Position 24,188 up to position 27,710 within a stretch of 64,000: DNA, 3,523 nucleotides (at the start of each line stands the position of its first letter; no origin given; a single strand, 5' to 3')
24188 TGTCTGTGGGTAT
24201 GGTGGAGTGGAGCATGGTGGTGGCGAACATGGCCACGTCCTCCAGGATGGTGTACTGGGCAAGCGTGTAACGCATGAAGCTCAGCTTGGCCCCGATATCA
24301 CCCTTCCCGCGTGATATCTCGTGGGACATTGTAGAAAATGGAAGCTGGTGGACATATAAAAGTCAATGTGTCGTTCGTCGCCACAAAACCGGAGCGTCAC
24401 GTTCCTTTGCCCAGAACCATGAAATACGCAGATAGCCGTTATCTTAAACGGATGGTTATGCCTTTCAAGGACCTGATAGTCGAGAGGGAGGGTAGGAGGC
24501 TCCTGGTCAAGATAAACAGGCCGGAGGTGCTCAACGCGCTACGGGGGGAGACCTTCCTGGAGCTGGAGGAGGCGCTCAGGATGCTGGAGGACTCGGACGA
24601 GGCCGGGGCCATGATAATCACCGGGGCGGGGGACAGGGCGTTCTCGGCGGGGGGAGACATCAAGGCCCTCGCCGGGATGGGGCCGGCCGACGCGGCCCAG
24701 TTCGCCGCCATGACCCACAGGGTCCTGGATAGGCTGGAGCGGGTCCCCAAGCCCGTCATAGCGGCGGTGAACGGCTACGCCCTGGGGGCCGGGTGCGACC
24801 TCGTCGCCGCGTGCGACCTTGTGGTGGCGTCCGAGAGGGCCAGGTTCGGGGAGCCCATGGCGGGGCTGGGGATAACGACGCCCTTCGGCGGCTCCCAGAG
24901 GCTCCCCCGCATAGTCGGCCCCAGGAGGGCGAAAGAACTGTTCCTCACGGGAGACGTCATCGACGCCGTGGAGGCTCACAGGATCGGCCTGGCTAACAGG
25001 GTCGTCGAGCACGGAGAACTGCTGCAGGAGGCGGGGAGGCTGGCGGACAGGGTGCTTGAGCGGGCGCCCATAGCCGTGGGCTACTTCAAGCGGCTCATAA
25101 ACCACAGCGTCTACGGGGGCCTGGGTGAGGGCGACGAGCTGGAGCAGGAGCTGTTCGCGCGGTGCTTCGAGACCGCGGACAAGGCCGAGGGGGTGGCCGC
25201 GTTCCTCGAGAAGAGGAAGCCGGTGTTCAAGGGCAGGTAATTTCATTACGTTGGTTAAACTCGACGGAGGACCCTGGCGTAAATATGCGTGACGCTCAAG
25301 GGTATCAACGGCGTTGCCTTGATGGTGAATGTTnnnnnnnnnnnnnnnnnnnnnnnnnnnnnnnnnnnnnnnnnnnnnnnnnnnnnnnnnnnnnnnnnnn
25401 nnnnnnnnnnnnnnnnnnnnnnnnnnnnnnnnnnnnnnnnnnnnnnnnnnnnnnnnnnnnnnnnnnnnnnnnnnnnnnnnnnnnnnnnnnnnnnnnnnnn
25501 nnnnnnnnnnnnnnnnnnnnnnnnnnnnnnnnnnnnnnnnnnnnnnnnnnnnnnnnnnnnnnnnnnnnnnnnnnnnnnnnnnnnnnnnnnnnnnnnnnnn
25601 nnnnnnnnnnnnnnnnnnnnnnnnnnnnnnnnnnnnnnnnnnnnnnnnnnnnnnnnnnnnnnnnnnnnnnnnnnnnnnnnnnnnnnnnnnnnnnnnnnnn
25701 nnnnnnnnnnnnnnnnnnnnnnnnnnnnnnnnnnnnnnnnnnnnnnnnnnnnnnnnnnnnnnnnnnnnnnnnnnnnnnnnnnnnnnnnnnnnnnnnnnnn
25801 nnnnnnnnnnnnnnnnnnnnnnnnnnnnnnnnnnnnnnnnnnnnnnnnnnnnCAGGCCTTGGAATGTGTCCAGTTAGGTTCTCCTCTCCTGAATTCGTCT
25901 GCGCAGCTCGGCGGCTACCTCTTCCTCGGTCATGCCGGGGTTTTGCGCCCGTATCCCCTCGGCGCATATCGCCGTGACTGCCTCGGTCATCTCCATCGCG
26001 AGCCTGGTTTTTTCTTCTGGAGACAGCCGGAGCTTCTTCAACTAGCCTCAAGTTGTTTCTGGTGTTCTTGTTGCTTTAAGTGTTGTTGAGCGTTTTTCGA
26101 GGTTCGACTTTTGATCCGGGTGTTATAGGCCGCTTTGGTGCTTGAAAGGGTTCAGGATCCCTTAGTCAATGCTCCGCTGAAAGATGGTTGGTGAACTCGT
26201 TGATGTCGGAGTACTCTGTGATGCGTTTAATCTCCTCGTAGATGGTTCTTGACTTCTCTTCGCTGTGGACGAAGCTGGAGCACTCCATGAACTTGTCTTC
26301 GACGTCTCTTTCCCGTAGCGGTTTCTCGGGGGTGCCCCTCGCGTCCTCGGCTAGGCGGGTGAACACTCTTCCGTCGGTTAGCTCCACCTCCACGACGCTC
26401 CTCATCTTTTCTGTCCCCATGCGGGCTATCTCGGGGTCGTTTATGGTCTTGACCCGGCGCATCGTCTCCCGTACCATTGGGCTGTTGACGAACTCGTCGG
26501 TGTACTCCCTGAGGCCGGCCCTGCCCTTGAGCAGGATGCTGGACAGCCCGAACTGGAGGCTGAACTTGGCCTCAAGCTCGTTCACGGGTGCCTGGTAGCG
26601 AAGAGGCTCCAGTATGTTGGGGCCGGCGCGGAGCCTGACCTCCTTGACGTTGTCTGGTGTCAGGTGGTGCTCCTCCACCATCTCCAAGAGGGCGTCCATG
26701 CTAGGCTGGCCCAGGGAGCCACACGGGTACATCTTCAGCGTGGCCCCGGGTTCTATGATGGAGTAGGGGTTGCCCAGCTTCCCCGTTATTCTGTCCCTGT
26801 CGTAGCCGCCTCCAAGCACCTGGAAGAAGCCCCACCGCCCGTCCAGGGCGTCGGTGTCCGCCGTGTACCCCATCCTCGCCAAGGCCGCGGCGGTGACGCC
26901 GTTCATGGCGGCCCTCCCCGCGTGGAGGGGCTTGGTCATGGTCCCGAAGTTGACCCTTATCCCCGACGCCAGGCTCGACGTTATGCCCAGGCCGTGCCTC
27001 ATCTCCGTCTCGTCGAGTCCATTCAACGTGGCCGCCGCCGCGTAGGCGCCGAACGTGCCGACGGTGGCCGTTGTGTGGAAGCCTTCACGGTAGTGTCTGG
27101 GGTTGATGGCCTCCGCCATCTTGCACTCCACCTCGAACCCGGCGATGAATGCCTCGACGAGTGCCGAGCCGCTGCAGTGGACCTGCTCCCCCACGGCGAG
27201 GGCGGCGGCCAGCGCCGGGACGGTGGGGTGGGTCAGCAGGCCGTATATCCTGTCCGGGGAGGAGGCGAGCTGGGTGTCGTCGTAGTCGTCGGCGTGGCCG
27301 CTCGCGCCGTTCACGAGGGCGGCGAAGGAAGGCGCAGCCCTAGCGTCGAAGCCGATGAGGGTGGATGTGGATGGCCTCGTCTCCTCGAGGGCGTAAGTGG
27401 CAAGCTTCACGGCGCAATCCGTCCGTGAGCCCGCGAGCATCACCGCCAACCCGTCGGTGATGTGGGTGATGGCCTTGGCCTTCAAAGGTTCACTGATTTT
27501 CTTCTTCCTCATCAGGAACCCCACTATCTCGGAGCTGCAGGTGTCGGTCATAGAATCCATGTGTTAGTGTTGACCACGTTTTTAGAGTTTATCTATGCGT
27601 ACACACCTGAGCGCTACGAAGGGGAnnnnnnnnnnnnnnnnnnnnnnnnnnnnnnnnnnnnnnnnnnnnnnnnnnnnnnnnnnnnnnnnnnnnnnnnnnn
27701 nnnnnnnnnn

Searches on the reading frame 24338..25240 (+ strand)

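Call 63: search_protein_families(library=pfam, proteins=[window:24338-25240:+], max_evalue=0.0001)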
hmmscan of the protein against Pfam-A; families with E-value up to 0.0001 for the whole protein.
window:24338-25240:+ (300 aa): 2 families
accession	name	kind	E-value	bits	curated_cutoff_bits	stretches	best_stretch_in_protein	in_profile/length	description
PF00378.25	ECH_1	-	3.1e-65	220.4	27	1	56-299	8-250/251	Enoyl-CoA hydratase/isomerase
PF16113.10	ECH_2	-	6.3e-38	131.6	27.2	1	57-232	4-181/335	Enoyl-CoA hydratase/isomerase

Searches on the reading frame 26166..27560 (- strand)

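Call 52: search_protein_families(library=pfam, proteins=[window:26166-27560:-], max_evalue=0.00001)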
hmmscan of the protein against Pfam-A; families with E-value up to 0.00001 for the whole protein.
window:26166-27560:- (464 aa): 2 families
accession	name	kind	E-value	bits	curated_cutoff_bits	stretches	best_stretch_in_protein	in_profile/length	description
PF03972.19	MmgE_PrpD_N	-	2.9e-54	184.3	32.1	1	20-254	13-240/244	MmgE/PrpD N-terminal domain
PF19305.4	MmgE_PrpD_C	-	1.3e-34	119.9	32.1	1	278-441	1-165/173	MmgE/PrpD C-terminal domain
